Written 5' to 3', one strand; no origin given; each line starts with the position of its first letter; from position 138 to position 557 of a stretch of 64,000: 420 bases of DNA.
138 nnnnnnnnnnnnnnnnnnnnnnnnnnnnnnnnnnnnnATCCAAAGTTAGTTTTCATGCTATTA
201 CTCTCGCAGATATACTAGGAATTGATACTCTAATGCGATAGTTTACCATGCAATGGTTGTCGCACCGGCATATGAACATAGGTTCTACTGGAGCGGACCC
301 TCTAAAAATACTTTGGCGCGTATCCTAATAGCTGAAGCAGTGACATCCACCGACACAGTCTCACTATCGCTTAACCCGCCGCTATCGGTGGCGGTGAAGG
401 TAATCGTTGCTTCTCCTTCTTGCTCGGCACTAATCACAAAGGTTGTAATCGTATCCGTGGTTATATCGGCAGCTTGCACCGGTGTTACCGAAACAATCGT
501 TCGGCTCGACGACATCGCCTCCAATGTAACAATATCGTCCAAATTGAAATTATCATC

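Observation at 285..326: Shared extreme C-terminal motif ...RI(R/K)xK(V/L)FLEG(P/A)LQ-stop on two unrelated-length secreted repeat proteins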

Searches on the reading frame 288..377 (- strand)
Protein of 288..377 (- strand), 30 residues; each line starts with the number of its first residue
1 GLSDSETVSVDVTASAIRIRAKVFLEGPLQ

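Call 60: search_protein_representatives(alignment_id=A4)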
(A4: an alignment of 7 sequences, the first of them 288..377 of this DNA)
Query: 7 sequences, 55 profile positions. Proteins with E-value up to 0.001 (for the whole library): 120; up to 1e-10: 24; up to 1e-30: 3. The best 120 are listed.
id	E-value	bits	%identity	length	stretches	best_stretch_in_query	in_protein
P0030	1.9e-38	146.4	-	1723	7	3-53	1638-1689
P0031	1.8e-35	136.9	-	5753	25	3-55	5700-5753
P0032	6.2e-31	122.3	-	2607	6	3-55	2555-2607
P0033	1.6e-25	105.0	-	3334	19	13-55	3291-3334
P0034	3.0e-24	100.9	-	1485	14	5-55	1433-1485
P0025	1.7e-21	92.1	-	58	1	1-55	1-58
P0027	1.4e-20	89.2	-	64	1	2-55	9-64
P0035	4.9e-20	87.5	-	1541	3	6-55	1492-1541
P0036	6.9e-19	83.8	-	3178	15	3-37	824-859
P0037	2.3e-17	78.9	-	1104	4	5-55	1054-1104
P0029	6.8e-17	77.4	-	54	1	1-55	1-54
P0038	2.0e-16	75.9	-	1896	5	39-55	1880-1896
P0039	4.5e-15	71.6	-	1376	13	3-55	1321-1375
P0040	4.8e-14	68.3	-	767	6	11-38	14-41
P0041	5.2e-14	68.2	-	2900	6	4-55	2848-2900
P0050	1.2e-10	57.4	-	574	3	4-55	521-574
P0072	4.2e-07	46.0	-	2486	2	3-54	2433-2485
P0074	1.1e-06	44.6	-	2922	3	3-55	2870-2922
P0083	5.9e-06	42.4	-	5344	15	14-55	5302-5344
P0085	7.5e-06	42.0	-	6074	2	6-55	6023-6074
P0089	1.0e-05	41.6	-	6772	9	14-55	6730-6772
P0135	6.0e-04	35.9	-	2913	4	15-54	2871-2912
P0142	9.5e-04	35.3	-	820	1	13-55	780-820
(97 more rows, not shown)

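Call 63: list_cluster_members(proteins=[P0031, P0033, P0034, P0039, P0050, P0072, P0074, P0083, P0135, P0142])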
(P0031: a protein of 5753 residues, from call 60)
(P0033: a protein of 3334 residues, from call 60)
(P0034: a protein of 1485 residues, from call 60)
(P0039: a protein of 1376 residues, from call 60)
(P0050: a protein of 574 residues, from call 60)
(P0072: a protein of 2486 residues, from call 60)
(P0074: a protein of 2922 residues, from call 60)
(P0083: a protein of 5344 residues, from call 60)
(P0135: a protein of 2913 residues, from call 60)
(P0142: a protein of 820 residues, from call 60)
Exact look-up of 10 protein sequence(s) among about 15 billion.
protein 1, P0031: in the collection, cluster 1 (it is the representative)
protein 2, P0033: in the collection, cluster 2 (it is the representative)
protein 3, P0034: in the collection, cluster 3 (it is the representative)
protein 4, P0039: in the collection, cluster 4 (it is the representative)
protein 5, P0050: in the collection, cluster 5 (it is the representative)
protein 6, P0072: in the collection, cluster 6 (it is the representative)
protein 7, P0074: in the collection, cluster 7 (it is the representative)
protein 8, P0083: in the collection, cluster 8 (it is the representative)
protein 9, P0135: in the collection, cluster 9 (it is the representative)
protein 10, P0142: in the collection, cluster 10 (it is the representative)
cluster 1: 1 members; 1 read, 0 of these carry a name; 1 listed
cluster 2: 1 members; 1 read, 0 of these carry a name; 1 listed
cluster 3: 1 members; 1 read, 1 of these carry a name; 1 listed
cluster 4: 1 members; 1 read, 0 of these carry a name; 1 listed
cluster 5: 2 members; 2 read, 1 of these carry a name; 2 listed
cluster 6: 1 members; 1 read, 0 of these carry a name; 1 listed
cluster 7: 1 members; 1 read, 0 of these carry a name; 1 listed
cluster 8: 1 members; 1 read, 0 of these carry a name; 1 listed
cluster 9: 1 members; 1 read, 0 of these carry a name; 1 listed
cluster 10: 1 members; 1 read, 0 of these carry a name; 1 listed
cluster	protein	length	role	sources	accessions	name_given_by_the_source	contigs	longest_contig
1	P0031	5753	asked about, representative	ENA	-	-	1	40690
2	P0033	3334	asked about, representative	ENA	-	-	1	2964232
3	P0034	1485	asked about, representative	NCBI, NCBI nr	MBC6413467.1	MAG: cadherin-like beta sandwich domain-containing protein, partial [Chromatiales ... | cadherin-like beta sandwich domain-containing protein [Chromatiales bacterium]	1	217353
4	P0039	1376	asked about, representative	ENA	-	-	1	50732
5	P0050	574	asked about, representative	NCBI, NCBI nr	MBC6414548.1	MAG: cadherin-like beta sandwich domain-containing protein, partial [Chromatiales ... | cadherin-like beta sandwich domain-containing protein [Chromatiales bacterium]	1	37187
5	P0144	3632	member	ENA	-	-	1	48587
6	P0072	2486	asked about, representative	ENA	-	-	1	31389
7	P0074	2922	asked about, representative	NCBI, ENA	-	-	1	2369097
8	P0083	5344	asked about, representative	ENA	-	-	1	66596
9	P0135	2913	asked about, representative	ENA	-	-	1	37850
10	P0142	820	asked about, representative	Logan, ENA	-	-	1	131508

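Call 68: find_encoding_contigs(protein=P0033, flank=10000, max_places=2)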
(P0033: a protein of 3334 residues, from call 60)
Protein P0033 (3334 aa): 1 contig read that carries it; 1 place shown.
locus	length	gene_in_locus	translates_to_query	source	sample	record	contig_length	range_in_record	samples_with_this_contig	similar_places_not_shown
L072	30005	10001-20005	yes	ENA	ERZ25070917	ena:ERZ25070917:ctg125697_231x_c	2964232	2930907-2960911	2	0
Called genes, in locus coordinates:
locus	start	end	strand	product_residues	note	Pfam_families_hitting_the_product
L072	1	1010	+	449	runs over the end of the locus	PF02878:PGM_PMM_I, PF02879:PGM_PMM_II, PF02880:PGM_PMM_III, PF00408:PGM_PMM_IV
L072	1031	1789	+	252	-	PF00121:TIM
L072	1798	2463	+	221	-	-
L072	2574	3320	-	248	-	PF00005:ABC_tran, PF13304:AAA_21 (faint)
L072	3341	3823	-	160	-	PF03968:LptD_N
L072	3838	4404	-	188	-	PF06835:LptC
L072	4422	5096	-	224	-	PF00929:RNase_T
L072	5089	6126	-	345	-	PF01979:Amidohydro_1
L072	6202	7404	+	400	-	PF00764:Arginosuc_synth, PF20979:Arginosuc_syn_C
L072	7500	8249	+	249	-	PF04333:MlaA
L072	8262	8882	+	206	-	PF01227:GTP_cyclohydroI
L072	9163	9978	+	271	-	PF00404:Dockerin_1 (weak)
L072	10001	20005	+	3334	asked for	PF03168:LEA_2 (faint), PF12733:Cadherin-like, PF19755:DUF6242 (faint), PF06832:BiPBP_C (faint), PF12733:Cadherin-like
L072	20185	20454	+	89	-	PF00312:Ribosomal_S15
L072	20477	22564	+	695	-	PF01138:RNase_PH, PF03725:RNase_PH_C, PF03726:PNPase, PF01138:RNase_PH, PF00013:KH_1, PF00575:S1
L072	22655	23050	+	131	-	PF01641:SelR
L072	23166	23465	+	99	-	PF01527:HTH_Tnp_1, PF13384:HTH_23, PF13518:HTH_28 (weak), PF13551:HTH_29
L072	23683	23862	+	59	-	PF06902:Fer4_19, PF13370:Fer4_13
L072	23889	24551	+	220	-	PF13417:GST_N_3 (weak), PF13409:GST_N_2 (weak)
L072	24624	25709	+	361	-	PF00111:Fer2, PF00175:NAD_binding_1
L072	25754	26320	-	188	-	PF03602:Cons_hypoth95, PF05175:MTS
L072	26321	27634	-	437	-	PF00675:Peptidase_M16, PF05193:Peptidase_M16_C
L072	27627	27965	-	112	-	-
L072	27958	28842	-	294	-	PF02086:MethyltransfD12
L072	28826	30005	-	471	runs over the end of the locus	PF00675:Peptidase_M16, PF05193:Peptidase_M16_C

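Call 69: find_encoding_contigs(protein=P0074, flank=10000, max_places=2)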
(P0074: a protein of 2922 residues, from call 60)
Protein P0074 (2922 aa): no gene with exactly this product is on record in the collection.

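Call 74: search_protein_families(library=ncbifam, proteins=[L072:9163-9975:+], max_evalue=1)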
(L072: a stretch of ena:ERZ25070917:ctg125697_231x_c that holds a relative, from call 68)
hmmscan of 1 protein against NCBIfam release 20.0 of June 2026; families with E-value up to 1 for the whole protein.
L072:9163-9975:+ (271 aa): 3 families
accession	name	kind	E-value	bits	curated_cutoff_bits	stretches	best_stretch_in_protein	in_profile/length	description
NF049990.1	CellobisidaseCelK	equivalog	1.1e-05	23.9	1700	1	142-258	761-878/889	cellulose 1,4-beta-cellobiosidase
NF045974.1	conju_CD1108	subfamily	0.014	15.2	100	1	3-55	49-100/190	CD1108 family mobile element protein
TIGR01158.1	SUI1_rel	equivalog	0.051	13.7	111.65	1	190-210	66-86/102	stress response translation initiation inhibitor YciH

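Call 76: search_solved_structures(query=L072:9163-9975:+, max_evalue=1, show_alignments=2)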
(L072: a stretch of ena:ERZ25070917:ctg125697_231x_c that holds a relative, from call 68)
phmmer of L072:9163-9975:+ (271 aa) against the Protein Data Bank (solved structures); distinct sequences matched with E-value up to 1: 12.
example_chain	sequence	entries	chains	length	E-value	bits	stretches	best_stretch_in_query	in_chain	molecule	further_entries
1daq_A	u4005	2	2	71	0.0028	20.2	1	212-256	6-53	ENDOGLUCANASE SS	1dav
2mte_A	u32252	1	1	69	0.003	20.1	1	212-256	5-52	Cellulose 1,4-beta-cellobiosidase (reducing end) CelS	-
2yik_A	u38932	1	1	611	0.025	17.1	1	210-258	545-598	ENDOGLUCANASE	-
5lxv_B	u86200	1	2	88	0.11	15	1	204-257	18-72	Carbohydrate-binding protein WP_009985128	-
5m42_A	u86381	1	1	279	0.15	14.6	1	103-167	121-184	Proline dehydrogenase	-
8zvk_A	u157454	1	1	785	0.17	14.4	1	209-258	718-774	AaBgIC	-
2ekg_A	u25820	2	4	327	0.19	14.2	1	103-167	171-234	Proline dehydrogenase/delta-1-pyrroline-5-carboxylate dehydrogenase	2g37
3gax_A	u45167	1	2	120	0.51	12.8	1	90-141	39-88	Cystatin-C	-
2vn5_B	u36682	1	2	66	0.64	12.5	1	210-271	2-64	ENDOGLUCANASE A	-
1r4c_A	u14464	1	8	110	0.68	12.4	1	92-141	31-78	Cystatin C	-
4fl4_A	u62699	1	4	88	0.74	12.3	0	210-257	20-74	Glycoside hydrolase family 9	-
1g96_A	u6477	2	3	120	0.77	12.2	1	91-141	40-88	CYSTATIN C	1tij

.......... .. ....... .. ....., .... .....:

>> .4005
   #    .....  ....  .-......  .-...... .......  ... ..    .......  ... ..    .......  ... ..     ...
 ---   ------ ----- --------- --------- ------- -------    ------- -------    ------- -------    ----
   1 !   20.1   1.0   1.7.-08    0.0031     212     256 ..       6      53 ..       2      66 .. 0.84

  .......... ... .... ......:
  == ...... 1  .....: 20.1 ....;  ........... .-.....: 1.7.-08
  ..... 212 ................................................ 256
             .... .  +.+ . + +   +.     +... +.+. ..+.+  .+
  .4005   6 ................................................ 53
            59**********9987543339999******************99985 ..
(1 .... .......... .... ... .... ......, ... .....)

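Call 102: find_encoding_contigs(protein=P0085, flank=6000, max_places=2)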
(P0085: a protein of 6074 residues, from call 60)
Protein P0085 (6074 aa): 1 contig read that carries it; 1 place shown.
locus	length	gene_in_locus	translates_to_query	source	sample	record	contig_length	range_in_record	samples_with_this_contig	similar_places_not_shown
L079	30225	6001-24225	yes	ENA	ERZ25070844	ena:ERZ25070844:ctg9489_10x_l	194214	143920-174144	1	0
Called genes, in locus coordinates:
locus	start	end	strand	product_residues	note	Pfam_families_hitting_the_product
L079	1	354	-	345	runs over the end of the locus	PF01979:Amidohydro_1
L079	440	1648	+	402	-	PF00764:Arginosuc_synth, PF20979:Arginosuc_syn_C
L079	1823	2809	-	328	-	PF01548:DEDD_Tnp_IS110, PF02371:Transposase_20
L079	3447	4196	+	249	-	PF04333:MlaA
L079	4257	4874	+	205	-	PF01227:GTP_cyclohydroI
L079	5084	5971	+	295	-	PF00404:Dockerin_1 (weak)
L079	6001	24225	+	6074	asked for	PF12733:Cadherin-like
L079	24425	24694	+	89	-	PF00312:Ribosomal_S15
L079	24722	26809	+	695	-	PF01138:RNase_PH, PF03725:RNase_PH_C, PF03726:PNPase, PF01138:RNase_PH, PF00013:KH_1, PF00575:S1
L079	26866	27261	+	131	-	PF01641:SelR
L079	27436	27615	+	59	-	PF06902:Fer4_19, PF13370:Fer4_13 (weak)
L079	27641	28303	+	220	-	-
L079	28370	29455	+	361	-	PF00111:Fer2, PF00175:NAD_binding_1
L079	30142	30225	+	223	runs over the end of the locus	PF01386:Ribosomal_L25p, PF14693:Ribosomal_TL5_C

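Call 103: find_encoding_contigs(protein=P0089, flank=6000, max_places=2)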
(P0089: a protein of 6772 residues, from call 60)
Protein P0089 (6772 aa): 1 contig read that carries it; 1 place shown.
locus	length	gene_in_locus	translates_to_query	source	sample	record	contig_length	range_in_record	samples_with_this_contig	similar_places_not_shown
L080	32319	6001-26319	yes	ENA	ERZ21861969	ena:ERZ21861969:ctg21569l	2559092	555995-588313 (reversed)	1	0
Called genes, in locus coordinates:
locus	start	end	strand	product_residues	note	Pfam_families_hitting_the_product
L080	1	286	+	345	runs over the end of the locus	-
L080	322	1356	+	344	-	-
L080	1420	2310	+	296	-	PF01557:FAA_hydrolase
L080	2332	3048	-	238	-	PF00175:NAD_binding_1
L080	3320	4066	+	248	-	PF04333:MlaA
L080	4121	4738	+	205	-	PF01227:GTP_cyclohydroI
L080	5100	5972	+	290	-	-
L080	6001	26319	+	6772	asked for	PF17963:Big_9 (faint), PF21868:GbpA_D3 (faint), PF27332:TP_0781 (faint), PF22480:DUF6984 (faint)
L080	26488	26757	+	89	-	PF00312:Ribosomal_S15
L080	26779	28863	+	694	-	PF01138:RNase_PH, PF03725:RNase_PH_C, PF03726:PNPase, PF01138:RNase_PH, PF00013:KH_1, PF00575:S1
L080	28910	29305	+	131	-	PF01641:SelR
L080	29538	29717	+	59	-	PF06902:Fer4_19, PF13370:Fer4_13 (weak)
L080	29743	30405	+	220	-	-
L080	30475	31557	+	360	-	PF00111:Fer2, PF00970:FAD_binding_6 (faint), PF00175:NAD_binding_1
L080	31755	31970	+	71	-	-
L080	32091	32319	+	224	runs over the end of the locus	PF01386:Ribosomal_L25p, PF14693:Ribosomal_TL5_C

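Call 113: search_protein_families(library=pfam, proteins=[L079:5084-5968:+, L080:5100-5969:+], max_evalue=1)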
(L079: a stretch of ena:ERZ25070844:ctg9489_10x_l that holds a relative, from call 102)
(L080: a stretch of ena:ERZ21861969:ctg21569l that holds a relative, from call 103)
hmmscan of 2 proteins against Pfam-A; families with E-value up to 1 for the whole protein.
L079:5084-5968:+ (295 aa): 1 family
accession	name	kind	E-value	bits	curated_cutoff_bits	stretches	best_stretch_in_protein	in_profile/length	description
PF00404.24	Dockerin_1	-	7.3e-08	32.9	22.9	1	236-278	2-48/57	Dockerin type I domain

L080:5100-5969:+ (290 aa): 1 family
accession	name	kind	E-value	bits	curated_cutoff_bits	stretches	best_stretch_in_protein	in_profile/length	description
PF00404.24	Dockerin_1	-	0.014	16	22.9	1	227-244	1-18/57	Dockerin type I domain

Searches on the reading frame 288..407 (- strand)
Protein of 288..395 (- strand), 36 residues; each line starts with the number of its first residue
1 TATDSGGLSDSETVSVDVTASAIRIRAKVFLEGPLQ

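Call 44: search_protein_families(library=ncbifam, proteins=[window:288-395:-], max_evalue=10)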
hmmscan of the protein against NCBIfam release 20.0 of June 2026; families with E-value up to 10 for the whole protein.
seq(36 aa): 0 families

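Call 45: search_protein_families(library=pfam, proteins=[window:288-395:-], max_evalue=10)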
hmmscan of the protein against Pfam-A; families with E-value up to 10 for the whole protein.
seq(36 aa): 0 families

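Call 52: find_homologous_proteins(query=A3, max_evalue=10)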
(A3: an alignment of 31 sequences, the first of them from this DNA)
Query A3 (31 sequences) (40 aa, profile of the alignment): 5 proteins with E <= 10 among 88 candidates.
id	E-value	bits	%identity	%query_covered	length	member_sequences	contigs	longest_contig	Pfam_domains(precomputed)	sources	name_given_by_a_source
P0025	9.5e-9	53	80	100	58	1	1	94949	-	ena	-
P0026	1.9e-8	52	88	100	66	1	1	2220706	-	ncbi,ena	-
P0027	1.2e-6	47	50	100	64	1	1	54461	PF12733.14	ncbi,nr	ncbi:MAG: cadherin-like beta sandwich domain-containing protein [Chromatiales bacterium]|nr:cadherin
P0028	1.2e-4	40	74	48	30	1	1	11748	-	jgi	-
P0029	1.2e-4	40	62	78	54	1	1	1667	-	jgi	-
